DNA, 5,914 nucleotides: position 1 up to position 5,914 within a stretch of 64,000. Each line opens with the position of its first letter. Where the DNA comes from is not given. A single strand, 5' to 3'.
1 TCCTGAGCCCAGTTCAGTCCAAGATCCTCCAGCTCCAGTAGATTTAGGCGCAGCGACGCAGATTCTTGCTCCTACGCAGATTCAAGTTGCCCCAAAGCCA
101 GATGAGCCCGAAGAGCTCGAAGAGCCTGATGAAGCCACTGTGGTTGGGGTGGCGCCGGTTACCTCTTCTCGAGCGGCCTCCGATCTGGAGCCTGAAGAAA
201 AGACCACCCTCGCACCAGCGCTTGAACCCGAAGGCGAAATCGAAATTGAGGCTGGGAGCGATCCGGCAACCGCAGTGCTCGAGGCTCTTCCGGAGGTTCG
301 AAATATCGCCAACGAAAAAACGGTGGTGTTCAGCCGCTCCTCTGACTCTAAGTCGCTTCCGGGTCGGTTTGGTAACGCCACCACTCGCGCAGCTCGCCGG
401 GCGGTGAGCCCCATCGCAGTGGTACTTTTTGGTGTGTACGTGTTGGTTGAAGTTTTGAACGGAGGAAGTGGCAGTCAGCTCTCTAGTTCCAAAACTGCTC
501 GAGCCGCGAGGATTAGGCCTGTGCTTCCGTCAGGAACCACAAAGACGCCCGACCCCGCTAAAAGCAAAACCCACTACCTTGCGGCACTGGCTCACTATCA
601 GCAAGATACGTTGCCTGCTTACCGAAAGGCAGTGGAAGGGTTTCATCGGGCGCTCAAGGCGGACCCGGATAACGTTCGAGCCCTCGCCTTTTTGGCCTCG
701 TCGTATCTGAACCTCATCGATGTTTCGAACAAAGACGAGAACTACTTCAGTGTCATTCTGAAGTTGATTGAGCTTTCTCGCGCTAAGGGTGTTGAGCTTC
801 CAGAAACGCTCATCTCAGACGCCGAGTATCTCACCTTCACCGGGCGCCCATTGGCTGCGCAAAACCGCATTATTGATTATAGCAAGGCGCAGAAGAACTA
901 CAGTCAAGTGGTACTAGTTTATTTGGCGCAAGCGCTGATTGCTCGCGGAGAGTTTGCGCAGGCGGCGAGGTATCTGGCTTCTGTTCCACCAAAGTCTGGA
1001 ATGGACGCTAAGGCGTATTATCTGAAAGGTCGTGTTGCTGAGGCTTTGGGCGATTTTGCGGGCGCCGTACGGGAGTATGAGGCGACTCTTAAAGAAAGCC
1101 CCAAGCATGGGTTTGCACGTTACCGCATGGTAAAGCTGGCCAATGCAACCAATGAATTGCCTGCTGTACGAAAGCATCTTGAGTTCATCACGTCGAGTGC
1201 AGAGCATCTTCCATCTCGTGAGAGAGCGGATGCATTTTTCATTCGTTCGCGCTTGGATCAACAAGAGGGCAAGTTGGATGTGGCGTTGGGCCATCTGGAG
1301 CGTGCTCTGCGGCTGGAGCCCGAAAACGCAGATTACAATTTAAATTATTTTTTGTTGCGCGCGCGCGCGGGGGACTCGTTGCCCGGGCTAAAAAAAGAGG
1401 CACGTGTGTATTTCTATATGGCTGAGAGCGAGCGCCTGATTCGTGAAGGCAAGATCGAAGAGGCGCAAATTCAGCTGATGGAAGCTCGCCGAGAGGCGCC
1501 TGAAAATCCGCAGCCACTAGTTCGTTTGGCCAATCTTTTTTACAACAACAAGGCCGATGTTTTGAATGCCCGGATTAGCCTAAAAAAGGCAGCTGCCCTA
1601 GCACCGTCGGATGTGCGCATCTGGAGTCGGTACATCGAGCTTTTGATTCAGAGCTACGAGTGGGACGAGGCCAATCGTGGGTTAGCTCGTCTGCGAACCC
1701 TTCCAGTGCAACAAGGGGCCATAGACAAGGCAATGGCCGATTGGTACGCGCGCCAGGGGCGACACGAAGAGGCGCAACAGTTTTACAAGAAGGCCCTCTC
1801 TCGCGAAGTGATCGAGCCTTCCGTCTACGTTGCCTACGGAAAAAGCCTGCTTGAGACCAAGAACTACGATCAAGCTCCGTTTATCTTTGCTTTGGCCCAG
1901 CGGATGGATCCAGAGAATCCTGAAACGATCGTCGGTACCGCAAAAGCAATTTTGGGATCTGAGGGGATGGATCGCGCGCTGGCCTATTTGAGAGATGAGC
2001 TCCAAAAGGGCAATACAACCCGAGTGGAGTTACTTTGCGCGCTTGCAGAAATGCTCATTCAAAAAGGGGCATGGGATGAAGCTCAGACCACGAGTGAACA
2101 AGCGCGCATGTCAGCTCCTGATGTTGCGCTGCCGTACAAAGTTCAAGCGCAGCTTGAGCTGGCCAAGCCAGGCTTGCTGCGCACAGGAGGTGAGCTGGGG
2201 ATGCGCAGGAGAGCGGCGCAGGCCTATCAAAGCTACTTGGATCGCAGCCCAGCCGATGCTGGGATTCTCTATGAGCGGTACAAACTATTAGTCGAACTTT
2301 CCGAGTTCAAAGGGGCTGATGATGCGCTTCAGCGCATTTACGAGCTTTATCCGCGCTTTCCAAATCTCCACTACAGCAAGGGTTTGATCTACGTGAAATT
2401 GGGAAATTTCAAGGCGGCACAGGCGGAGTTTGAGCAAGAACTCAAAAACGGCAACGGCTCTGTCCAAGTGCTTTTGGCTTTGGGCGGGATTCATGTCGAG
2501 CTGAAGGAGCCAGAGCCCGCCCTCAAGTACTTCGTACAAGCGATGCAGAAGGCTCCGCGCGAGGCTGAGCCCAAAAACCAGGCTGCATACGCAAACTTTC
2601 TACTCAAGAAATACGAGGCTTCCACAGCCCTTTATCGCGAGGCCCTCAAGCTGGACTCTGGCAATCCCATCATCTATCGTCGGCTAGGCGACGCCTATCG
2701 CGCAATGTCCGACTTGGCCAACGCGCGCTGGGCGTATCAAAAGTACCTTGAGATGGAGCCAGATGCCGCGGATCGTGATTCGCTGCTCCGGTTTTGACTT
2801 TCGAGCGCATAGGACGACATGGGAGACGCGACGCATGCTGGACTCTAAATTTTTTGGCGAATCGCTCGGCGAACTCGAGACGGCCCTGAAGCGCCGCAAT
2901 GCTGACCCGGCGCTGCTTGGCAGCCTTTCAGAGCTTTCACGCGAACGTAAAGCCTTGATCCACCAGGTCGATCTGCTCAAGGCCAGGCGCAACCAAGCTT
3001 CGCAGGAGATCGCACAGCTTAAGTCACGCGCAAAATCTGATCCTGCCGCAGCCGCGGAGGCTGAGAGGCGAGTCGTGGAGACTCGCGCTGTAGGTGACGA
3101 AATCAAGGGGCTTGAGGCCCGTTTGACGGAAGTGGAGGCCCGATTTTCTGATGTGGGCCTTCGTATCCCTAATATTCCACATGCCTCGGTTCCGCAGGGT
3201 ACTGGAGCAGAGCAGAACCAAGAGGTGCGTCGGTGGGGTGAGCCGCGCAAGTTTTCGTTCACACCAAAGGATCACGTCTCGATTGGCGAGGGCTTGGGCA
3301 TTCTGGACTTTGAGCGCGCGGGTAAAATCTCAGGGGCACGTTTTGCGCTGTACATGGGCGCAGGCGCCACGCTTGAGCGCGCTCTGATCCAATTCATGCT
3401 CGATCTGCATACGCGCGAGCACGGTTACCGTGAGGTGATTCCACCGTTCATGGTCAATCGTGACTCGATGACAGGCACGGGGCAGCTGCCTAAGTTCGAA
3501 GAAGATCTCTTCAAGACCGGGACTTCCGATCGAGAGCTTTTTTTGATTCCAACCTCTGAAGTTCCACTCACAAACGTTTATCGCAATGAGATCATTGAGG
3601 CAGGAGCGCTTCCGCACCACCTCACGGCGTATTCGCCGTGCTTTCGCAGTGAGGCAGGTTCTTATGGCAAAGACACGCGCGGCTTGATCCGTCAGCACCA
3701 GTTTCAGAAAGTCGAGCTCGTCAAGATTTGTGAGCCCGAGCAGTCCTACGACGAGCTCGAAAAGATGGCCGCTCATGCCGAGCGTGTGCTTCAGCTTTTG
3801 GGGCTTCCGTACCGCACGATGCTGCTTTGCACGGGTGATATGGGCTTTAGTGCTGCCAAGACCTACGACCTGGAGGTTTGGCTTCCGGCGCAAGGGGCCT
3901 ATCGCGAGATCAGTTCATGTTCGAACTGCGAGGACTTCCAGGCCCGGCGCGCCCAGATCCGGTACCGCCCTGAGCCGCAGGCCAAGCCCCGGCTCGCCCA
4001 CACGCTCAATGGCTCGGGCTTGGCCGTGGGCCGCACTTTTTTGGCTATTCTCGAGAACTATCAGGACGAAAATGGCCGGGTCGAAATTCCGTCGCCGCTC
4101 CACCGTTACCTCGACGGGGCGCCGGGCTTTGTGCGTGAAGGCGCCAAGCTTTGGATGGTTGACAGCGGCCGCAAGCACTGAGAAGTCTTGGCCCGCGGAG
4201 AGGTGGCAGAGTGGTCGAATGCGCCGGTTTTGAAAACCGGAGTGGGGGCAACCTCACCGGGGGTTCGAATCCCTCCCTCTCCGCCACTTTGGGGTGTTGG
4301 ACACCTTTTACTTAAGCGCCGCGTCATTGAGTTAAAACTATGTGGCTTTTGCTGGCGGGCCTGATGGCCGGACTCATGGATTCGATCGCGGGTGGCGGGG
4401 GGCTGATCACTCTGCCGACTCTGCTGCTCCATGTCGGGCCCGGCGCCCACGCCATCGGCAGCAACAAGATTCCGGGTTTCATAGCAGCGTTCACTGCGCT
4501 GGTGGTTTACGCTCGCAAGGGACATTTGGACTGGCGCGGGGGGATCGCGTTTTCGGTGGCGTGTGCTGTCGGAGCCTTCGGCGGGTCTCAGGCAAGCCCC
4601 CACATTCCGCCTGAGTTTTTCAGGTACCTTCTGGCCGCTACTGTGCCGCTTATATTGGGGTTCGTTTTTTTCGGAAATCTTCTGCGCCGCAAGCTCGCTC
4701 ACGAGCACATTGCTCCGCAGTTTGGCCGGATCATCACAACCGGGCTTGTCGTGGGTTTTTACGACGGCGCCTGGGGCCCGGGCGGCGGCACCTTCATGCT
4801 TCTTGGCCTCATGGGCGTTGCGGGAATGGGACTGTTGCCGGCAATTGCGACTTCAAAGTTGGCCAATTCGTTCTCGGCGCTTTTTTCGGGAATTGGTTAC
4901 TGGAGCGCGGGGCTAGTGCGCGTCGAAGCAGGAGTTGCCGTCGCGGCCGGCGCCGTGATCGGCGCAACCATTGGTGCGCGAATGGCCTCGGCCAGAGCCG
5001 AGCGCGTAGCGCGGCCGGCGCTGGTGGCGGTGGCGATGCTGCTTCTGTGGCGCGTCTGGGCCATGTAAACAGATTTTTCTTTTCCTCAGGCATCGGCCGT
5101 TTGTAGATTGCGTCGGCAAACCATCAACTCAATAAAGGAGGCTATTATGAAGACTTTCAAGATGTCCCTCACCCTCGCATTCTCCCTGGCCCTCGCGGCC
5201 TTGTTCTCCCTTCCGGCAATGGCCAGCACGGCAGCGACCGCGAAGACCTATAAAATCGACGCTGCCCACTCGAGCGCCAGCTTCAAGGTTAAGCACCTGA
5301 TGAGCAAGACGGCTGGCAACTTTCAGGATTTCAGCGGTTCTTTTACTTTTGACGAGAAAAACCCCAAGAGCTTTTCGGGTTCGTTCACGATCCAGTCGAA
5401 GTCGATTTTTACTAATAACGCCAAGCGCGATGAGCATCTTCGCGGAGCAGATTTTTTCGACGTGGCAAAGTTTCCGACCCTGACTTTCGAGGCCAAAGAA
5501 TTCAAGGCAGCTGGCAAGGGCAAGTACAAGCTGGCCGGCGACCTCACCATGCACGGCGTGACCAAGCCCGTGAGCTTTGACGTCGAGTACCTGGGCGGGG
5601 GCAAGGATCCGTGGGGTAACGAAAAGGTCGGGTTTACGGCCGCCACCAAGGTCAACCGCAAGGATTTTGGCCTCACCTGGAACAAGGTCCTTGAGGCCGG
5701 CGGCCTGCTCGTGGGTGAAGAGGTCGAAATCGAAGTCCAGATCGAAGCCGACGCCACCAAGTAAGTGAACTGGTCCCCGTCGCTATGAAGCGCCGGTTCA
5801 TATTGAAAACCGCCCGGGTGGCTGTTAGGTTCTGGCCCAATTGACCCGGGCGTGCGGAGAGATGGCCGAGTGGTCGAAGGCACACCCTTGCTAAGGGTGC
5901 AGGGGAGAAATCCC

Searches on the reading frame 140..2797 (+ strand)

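Call 12: search_protein_families(library=pfam, proteins=[window:140-2797:+], max_evalue=0.001)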
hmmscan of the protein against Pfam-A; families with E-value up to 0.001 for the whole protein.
window:140-2797:+ (885 aa): 23 families
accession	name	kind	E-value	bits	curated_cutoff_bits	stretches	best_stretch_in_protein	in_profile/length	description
PF14559.12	TPR_19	-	1.2e-38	131.7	25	1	538-595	3-60/68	Tetratricopeptide repeat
PF13428.12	TPR_14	-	1.7e-27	93.5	23.5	0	291-333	2-44/44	Tetratricopeptide repeat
PF07719.23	TPR_2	-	3.5e-27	92.7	27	1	290-323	1-34/34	Tetratricopeptide repeat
PF13432.12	TPR_16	-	6.8e-23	81.2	32.7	1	262-322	3-63/65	Tetratricopeptide repeat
PF13181.12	TPR_8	-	8.9e-21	72.7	25.7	0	743-766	3-26/34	Tetratricopeptide repeat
PF23914.1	TPR_CcmH_CycH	-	2.7e-16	60.3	42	0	472-553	64-148/158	Cytochrome c-type biogenesis protein H TPR domain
PF00515.34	TPR_1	-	2.7e-14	52.7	27.8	0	536-554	11-29/34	Tetratricopeptide repeat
PF13429.12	TPR_15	-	6.1e-14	52.5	26.2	1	490-655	108-274/280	Tetratricopeptide repeat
PF12895.13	ANAPC3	-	4.4e-11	43.3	27.2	0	573-651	2-78/82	Anaphase-promoting complex, cyclosome, subunit 3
PF13424.12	TPR_12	-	8.9e-11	42.3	30.1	0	531-554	50-73/77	Tetratricopeptide repeat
PF13431.12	TPR_17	-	3e-10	40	24.4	0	730-762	2-34/34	Tetratricopeptide repeat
PF13414.12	TPR_11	-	4.3e-10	39.6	26.8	1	820-853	5-38/42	TPR repeat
PF13371.12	TPR_9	-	1.9e-08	34.6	35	0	728-768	16-56/73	Tetratricopeptide repeat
PF13176.12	TPR_7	-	7e-08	32.4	27.9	0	531-554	4-29/36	Tetratricopeptide repeat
PF09295.16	ChAPs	-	5.2e-07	29.4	20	0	571-662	180-267/395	ChAPs (Chs5p-Arf1p-binding proteins)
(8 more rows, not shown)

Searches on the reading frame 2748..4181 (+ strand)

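Call 12: search_protein_families(library=pfam, proteins=[window:2748-4181:+], max_evalue=0.001)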
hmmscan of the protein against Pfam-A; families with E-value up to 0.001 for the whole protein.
window:2748-4181:+ (477 aa): 2 families
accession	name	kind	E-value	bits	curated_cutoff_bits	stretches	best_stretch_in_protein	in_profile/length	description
PF00587.30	tRNA-synt_2b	-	1.9e-43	149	29.3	1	261-438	8-179/179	tRNA synthetase class II core domain (G, H, P, S and T)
PF02403.27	Seryl_tRNA_N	-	2.8e-21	76.2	28.2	1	30-144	1-108/108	Seryl-tRNA synthetase N-terminal domain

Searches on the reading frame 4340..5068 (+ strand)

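Call 82: search_protein_families(library=pfam, proteins=[window:4340-5068:+], max_evalue=0.001)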
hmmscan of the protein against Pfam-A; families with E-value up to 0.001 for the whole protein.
window:4340-5068:+ (242 aa): 1 family
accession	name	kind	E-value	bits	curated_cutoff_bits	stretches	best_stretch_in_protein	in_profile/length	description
PF01925.25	TauE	-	1.2e-38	133.6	32.6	1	3-235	1-233/237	Sulfite exporter TauE/SafE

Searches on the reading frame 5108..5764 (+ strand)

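Call 82: search_protein_families(library=pfam, proteins=[window:5108-5764:+], max_evalue=0.001)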
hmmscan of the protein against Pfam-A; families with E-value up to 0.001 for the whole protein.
window:5108-5764:+ (218 aa): 1 family
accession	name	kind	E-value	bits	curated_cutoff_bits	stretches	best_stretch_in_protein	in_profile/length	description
PF04264.18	YceI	-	9.6e-53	179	23.7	1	48-214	1-150/150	YceI-like domain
